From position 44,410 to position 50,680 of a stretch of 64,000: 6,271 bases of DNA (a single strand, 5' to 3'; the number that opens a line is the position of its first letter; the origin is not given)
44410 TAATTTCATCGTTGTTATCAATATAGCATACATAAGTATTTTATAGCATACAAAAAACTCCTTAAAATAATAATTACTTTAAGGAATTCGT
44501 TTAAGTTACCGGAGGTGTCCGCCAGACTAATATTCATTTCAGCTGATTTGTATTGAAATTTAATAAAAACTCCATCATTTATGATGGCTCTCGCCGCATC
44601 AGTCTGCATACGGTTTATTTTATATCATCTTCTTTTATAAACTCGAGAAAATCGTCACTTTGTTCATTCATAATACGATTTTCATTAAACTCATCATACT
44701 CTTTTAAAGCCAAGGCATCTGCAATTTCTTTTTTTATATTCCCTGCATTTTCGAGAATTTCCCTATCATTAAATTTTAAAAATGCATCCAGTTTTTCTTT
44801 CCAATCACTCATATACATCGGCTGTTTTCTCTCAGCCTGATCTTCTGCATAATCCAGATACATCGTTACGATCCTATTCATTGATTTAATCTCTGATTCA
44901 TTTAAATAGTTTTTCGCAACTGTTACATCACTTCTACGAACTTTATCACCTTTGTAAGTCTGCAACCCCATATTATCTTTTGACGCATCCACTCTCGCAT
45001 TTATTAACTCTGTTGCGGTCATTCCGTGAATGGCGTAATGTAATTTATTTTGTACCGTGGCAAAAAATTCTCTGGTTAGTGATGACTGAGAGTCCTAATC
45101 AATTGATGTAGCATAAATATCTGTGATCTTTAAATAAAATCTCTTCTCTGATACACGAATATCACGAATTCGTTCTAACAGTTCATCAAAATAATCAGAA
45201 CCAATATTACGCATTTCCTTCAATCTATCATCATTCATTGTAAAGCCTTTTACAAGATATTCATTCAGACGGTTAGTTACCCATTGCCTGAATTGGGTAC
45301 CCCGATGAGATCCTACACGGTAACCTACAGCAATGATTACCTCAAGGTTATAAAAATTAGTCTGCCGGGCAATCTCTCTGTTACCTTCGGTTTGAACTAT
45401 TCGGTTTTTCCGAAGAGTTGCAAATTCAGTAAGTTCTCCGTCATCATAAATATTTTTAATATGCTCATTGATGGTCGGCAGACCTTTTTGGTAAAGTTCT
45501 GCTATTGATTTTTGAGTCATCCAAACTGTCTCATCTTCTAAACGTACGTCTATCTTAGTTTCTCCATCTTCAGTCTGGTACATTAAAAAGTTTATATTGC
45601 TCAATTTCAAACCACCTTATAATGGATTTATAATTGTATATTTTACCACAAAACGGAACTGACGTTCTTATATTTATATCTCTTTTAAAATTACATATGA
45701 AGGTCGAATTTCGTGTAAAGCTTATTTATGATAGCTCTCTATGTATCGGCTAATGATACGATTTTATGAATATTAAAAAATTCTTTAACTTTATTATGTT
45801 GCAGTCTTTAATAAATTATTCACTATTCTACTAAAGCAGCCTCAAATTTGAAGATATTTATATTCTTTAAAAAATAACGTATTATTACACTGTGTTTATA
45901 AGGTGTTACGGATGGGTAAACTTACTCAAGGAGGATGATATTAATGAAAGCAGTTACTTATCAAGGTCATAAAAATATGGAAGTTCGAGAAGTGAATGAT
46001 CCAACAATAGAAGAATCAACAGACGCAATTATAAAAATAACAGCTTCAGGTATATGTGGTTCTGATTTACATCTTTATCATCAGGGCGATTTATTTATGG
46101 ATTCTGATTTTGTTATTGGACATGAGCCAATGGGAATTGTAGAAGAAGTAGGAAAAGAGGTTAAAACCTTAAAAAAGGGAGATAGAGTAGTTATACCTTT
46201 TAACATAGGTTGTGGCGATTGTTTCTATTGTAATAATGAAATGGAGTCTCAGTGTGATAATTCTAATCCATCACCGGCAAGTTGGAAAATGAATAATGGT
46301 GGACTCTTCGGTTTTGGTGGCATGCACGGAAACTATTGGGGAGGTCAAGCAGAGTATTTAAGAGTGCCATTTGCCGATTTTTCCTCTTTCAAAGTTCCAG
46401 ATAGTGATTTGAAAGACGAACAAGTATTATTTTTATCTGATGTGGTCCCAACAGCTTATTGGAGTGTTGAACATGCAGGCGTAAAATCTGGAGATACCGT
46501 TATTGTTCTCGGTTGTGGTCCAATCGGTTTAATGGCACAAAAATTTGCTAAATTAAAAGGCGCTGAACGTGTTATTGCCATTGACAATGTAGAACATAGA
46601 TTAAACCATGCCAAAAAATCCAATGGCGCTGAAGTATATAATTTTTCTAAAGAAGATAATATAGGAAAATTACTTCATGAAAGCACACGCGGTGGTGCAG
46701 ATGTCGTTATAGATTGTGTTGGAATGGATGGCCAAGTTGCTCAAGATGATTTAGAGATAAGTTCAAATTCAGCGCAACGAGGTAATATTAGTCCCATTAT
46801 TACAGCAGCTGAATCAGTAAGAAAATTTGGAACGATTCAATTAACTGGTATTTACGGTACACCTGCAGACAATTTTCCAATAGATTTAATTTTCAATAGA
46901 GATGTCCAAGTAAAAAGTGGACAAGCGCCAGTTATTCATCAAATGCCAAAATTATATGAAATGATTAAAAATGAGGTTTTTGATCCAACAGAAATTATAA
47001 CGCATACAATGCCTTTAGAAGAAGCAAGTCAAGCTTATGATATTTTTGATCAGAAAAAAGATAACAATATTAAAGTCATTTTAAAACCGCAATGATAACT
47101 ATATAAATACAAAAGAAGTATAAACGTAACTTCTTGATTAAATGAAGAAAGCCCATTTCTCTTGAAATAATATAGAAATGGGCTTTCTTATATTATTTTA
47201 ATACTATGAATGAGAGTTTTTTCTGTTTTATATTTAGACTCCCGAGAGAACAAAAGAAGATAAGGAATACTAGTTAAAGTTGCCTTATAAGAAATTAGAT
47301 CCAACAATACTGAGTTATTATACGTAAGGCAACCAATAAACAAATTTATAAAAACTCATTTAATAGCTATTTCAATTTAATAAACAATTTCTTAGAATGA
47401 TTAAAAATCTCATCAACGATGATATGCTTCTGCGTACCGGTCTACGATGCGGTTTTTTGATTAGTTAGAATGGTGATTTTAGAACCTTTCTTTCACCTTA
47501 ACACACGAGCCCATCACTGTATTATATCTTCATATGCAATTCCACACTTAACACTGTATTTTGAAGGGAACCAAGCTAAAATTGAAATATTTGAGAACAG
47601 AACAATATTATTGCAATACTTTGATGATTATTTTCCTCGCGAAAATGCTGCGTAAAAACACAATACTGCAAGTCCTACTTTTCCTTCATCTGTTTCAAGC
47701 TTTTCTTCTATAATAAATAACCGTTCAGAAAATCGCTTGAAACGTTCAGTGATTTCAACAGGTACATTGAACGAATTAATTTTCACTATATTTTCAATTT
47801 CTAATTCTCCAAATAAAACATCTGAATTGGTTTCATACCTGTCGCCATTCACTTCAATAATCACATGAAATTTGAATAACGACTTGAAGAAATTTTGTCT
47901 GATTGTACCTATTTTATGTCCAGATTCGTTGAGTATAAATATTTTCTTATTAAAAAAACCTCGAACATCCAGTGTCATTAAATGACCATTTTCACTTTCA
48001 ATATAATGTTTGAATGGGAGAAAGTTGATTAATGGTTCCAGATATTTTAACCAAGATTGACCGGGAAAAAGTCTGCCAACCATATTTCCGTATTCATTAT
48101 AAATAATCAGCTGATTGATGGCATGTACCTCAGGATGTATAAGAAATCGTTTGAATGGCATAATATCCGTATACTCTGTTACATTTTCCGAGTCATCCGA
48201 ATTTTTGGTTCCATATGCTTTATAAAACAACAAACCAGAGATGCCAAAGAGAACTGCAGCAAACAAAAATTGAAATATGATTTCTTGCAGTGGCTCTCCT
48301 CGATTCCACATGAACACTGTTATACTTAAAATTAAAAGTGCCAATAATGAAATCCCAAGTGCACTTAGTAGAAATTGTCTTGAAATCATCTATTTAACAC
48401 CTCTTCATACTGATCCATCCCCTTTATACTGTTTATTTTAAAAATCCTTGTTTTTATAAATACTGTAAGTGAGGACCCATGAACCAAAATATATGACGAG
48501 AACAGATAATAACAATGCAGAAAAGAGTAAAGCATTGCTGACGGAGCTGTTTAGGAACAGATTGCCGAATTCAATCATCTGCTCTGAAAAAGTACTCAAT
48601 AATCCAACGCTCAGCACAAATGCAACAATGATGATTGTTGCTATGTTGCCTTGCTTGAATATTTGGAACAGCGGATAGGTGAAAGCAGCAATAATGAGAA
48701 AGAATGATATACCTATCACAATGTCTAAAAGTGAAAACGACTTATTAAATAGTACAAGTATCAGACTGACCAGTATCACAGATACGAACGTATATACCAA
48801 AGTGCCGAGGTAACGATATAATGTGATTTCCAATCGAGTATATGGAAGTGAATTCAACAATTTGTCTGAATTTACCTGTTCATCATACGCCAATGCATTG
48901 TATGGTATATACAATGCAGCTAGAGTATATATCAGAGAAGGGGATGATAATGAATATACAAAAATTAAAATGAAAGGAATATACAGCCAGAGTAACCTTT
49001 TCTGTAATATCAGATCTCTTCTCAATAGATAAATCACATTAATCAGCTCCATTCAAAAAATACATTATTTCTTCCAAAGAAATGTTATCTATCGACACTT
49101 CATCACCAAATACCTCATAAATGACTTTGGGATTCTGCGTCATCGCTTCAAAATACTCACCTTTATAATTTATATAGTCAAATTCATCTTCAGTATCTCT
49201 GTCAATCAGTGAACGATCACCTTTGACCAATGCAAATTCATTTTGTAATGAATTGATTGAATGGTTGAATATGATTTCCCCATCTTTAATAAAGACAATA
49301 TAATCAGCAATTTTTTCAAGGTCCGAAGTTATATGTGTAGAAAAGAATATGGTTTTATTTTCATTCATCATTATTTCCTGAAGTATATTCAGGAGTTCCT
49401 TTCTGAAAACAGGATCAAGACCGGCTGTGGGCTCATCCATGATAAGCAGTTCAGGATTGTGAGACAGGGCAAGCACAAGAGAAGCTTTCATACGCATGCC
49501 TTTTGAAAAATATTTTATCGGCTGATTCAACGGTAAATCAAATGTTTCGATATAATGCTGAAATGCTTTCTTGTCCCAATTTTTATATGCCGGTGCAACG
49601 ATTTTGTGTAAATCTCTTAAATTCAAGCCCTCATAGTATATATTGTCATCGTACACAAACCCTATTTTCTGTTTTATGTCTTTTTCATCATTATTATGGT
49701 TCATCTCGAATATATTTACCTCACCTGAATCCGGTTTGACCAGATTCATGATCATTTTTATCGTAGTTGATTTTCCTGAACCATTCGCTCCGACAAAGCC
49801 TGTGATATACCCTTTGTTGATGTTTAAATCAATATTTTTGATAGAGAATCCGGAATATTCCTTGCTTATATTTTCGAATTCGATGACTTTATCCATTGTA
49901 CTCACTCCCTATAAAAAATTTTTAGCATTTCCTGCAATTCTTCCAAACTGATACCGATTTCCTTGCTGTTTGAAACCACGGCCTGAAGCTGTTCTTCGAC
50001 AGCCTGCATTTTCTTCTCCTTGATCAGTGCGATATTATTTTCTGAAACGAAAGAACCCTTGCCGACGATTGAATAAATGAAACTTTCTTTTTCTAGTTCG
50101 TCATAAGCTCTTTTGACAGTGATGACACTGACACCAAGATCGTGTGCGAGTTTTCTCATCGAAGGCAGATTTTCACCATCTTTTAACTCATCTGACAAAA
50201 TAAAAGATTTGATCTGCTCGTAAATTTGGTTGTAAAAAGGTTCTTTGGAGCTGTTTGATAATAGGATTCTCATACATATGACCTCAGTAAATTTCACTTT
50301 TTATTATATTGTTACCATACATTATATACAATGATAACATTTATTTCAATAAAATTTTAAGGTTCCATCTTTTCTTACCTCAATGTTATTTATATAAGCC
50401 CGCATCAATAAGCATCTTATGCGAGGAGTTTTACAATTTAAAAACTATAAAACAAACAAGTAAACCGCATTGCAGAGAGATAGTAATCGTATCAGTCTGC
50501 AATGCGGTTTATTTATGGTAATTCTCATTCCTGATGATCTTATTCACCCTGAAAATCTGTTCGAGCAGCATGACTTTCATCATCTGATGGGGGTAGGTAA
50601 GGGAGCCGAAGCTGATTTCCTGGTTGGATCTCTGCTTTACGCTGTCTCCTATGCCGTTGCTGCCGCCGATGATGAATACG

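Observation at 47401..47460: Internal ISS-like junction with an inverted half-site splits the island into two cassettes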

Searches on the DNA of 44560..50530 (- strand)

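Call 67: search_dna_similar(query=window:44560-50530:-, collection=plasmids, mode=near, max_rows=10)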
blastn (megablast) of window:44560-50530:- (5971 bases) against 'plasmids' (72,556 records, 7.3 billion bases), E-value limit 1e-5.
Records with a match: 34; places in all: 34; records where one place covers at least 80% of the query: 0.
Best place of each record, by identity: 95-99% 28; 90-95% 6.
By first word of the organism name: Staphylococcus 23; Listeria 11.
By predicted mobility (MOB-suite, as given by PLSDB): mobilizable 18; non-mobilizable 16.
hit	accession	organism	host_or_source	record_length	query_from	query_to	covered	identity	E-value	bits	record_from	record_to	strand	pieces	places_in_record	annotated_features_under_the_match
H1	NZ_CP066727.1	Staphylococcus xylosus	food sample,raw fermented sausage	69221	3424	4602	20%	97.0%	0e+0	1984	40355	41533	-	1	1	alcohol dehydrogenase catalytic domain-containing protein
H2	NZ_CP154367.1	Staphylococcus xylosus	cell culture,Meju, a korean fermented ...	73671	3424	4602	20%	96.9%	0e+0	1978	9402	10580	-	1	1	alcohol dehydrogenase catalytic domain-containing protein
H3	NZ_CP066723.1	Staphylococcus xylosus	food sample,raw fermented sausage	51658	3424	4602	20%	96.9%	0e+0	1973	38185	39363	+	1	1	alcohol dehydrogenase catalytic domain-containing protein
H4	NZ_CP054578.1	Staphylococcus saprophyticus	Homo sapiens,whole organism,urine ...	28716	3433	4602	20%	97.2%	0e+0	1978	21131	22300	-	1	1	alcohol dehydrogenase catalytic domain-containing protein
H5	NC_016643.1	Staphylococcus saprophyticus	-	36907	3424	4588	20%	97.3%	0e+0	1980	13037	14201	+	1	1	alcohol dehydrogenase catalytic domain-containing protein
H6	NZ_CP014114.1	Staphylococcus saprophyticus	Homo sapiens,urine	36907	3424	4588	20%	97.3%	0e+0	1980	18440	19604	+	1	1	alcohol dehydrogenase catalytic domain-containing protein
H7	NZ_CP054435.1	Staphylococcus saprophyticus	Homo sapiens,whole organism,urine ...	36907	3424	4588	20%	97.3%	0e+0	1980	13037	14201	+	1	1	alcohol dehydrogenase catalytic domain-containing protein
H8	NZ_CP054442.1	Staphylococcus saprophyticus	Homo sapiens,whole organism,urine ...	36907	3424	4588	20%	97.3%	0e+0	1980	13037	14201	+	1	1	alcohol dehydrogenase catalytic domain-containing protein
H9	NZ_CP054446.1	Staphylococcus saprophyticus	Homo sapiens,whole organism,urine ...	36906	3424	4588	20%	97.3%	0e+0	1980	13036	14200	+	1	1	alcohol dehydrogenase catalytic domain-containing protein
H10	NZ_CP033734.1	Staphylococcus cohnii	Homo sapiens,clinical isolate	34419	3424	4603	20%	95.8%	0e+0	1903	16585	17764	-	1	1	zinc-dependent alcohol dehydrogenase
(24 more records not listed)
